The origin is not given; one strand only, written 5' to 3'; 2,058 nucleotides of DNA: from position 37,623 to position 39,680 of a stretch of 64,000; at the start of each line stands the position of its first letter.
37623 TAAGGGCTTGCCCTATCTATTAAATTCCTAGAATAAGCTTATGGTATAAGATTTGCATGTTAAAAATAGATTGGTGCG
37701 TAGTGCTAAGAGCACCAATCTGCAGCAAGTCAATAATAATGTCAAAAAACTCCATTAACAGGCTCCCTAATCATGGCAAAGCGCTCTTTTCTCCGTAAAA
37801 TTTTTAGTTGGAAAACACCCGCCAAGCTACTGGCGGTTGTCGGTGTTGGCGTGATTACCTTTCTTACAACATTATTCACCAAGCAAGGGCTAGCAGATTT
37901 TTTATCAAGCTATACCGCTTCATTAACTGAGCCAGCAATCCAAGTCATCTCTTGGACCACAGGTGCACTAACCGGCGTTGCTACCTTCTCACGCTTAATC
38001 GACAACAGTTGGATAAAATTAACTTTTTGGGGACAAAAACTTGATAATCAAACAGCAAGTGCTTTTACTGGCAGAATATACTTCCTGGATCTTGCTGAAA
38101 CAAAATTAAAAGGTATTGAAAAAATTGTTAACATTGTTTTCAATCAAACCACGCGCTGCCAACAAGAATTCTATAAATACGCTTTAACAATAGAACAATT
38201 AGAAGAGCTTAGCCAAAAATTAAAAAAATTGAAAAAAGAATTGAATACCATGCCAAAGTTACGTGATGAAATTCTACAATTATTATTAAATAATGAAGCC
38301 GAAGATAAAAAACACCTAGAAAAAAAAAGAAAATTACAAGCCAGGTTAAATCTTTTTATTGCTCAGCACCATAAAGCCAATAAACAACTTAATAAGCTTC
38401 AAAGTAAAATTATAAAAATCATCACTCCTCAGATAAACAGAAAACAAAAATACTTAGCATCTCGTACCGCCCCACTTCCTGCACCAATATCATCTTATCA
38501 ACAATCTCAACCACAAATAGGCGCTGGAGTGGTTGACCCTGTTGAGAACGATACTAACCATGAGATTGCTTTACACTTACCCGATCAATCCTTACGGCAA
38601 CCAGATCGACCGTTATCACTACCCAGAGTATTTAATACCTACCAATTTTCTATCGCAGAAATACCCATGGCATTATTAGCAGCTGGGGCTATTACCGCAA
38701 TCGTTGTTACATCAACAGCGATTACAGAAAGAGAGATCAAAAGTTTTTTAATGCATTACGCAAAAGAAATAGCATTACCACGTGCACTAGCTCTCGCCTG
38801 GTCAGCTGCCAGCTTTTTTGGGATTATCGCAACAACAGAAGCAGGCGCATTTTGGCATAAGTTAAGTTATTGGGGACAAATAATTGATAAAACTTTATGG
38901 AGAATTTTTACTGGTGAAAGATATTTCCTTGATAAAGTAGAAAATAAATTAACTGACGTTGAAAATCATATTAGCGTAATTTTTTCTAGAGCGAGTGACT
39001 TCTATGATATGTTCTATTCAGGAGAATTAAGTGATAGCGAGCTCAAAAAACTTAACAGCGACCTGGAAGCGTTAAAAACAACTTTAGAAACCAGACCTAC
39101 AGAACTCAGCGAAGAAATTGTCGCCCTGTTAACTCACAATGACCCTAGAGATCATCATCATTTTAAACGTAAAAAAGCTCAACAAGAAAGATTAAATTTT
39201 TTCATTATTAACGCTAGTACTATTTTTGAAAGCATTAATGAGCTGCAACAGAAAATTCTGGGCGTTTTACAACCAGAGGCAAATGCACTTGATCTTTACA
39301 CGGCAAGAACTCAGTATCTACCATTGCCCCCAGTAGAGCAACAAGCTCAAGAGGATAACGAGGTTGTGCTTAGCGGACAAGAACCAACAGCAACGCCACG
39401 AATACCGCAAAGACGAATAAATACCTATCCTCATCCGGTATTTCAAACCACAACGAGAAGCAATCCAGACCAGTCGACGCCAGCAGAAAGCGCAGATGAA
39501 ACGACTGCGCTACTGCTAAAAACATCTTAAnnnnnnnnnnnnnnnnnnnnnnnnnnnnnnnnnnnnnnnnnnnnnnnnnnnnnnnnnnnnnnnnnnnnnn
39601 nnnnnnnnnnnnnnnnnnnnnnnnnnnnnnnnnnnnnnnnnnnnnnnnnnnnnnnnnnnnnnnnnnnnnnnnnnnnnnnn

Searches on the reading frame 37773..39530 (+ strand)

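Call 28: search_protein_families(library=pfam, proteins=[window:37773-39530:+], max_evalue=0.00001)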
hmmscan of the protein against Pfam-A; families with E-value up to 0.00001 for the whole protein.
window:37773-39530:+ (585 aa): 0 families

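Call 70: search_protein_families(library=pfam, proteins=[window:37773-39530:+], max_evalue=0.01)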
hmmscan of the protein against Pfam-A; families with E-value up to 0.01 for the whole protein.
window:37773-39530:+ (585 aa): 1 family
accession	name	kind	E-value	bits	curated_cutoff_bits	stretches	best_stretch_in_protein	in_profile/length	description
PF03748.19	FliL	-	0.0085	17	24.6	0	121-198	8-80/103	Flagellar basal body-associated protein FliL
